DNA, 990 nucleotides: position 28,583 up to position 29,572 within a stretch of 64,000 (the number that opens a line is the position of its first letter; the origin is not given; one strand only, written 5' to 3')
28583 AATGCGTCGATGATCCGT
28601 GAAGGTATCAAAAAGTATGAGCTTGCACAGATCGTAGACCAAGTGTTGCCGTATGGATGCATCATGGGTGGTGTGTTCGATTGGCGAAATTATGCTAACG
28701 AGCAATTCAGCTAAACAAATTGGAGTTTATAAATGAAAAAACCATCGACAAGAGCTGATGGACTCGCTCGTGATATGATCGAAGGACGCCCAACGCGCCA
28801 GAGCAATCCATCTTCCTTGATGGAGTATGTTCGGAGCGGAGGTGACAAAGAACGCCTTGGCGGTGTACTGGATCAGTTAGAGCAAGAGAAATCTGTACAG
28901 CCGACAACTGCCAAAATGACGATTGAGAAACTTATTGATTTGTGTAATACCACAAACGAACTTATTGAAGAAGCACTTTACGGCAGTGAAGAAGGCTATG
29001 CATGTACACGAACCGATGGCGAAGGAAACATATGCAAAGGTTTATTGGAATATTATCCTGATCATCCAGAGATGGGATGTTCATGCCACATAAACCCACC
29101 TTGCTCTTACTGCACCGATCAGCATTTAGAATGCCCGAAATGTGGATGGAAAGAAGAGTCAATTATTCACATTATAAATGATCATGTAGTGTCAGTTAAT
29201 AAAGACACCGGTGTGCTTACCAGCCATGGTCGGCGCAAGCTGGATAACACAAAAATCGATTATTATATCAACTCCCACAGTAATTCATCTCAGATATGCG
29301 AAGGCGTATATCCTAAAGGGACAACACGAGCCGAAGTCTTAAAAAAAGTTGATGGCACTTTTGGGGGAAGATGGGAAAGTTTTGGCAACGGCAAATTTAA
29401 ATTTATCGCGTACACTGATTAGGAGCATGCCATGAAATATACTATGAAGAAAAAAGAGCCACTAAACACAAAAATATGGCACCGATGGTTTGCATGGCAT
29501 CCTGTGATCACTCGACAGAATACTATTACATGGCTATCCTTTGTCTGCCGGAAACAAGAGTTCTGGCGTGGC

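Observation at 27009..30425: Phage-borne RNA/ribosome repair-rescue module: RtcB ligase, minimal GGQ release-factor-domain protein, tRNA-like gene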

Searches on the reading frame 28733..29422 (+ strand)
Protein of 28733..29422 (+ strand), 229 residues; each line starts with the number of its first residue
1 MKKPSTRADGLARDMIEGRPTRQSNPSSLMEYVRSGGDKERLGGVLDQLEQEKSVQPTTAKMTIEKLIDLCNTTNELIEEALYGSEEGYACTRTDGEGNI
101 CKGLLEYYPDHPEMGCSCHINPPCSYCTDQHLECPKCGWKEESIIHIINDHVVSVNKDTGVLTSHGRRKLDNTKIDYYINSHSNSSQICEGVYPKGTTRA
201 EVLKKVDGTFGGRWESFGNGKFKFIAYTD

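Call 4: search_protein_families(library=pfam, proteins=[window:28733-29422:+], max_evalue=0.01)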
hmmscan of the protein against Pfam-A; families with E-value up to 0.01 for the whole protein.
window:28733-29422:+ (229 aa): 0 families

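Call 5: search_protein_families(library=ncbifam, proteins=[window:28733-29422:+], max_evalue=0.01)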
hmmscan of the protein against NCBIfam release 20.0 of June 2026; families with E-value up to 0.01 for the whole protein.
window:28733-29422:+ (229 aa): 0 families

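Call 6: search_protein_families(library=phrogs, proteins=[window:28733-29422:+], max_evalue=0.001)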
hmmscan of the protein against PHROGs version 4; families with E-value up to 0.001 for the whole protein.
window:28733-29422:+ (229 aa): 2 families
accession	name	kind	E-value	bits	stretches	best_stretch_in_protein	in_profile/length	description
phrog_22771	-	unknown function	1.3e-43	149.5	1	84-229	10-145/145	-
phrog_30847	-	unknown function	2.2e-07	32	1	95-143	124-169/174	-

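Call 59: search_protein_families(library=pfam, proteins=[window:28733-29422:+], max_evalue=10)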
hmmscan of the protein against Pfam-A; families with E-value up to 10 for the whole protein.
window:28733-29422:+ (229 aa): 0 families

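Call 78: search_dna_similar(query=window:28733-29422:+, collection=phages, mode=protein, max_rows=25, max_evalue=0.001)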
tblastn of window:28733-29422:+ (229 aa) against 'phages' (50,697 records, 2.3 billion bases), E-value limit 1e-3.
Records with a match: 36; places in all: 36; records where one place covers at least 80% of the query: 0.
Best place of each record, by identity: <60% 36.
By first word of the organism name: Pseudomonas 21; Vibrio 7; Caulobacter 5; Bertelyvirus 2; EBPR 1.
By host as written in the record: Pseudomonas aeruginosa PA14 10; Caulobacter vibrioides CB15 7; - 5; Pseudomonas aeruginosa 3; Pseudomonas sp. 2; Vibrio alginolyticus 2; Pseudomonas aeruginosa UCBPP-PA14 1; Pseudomonas aeruginosa ST773 (NDM-1-producing) 1; and 5 more.
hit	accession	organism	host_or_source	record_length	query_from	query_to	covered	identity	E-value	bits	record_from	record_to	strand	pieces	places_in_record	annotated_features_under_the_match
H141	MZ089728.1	Pseudomonas phage PSA04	wastewater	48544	84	229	64%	43.0%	4e-23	102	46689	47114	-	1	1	hypothetical protein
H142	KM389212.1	Pseudomonas phage JBD88b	-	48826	84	229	64%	43.0%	4e-23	102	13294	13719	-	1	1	record has no annotation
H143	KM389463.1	Pseudomonas phage JBD94b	-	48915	84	229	64%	43.0%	4e-23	102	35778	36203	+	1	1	record has no annotation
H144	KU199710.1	Pseudomonas phage JBD44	Pseudomonas aeruginosa PA14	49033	84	229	64%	43.0%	4e-23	102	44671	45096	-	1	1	hypothetical protein (x2)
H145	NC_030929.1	Pseudomonas phage JBD44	Pseudomonas aeruginosa PA14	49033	84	229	64%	43.0%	4e-23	102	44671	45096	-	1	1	hypothetical protein (x2)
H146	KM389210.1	Pseudomonas phage DO4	-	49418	84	229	64%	43.0%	4e-23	102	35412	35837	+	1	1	record has no annotation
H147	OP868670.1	Pseudomonas phage MPK9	Pseudomonas aeruginosa PA14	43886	84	229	64%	42.7%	6e-24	105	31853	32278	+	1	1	hypothetical protein (x2)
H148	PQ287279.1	Pseudomonas phage Flu_PA14_4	Pseudomonas aeruginosa PA14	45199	84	229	64%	42.7%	6e-24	105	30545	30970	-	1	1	hypothetical protein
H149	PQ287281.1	Pseudomonas phage Flu_PA14_3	Pseudomonas aeruginosa PA14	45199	84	229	64%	42.7%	6e-24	105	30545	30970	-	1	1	hypothetical protein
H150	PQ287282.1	Pseudomonas phage Komp_PA14_gP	Pseudomonas aeruginosa PA14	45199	84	229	64%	42.7%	6e-24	105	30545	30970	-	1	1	hypothetical protein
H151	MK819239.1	Pseudomonas phage vB_PaeP_YA3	Pseudomonas aeruginosa UCBPP-PA14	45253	84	229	64%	42.7%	6e-24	105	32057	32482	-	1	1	hypothetical protein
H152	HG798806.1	Pseudomonas phage vB_PaeP_Tr60_Ab31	Pseudomonas aeruginosa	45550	84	229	64%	42.7%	6e-24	105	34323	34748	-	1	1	Hypothetical protein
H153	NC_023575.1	Pseudomonas phage vB_PaeP_Tr60_Ab31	Pseudomonas aeruginosa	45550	84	229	64%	42.7%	6e-24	105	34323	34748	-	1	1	Hypothetical protein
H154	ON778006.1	Pseudomonas phage vB_Pae_HB2107-3I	Pseudomonas aeruginosa PA14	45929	84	229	64%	42.7%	6e-24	105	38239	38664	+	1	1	hypothetical protein (x2)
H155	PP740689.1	Pseudomonas phage vB_Pae_SG_WM_Sew_P27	Pseudomonas aeruginosa PA14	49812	84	229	64%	42.7%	6e-24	105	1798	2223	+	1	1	hypothetical protein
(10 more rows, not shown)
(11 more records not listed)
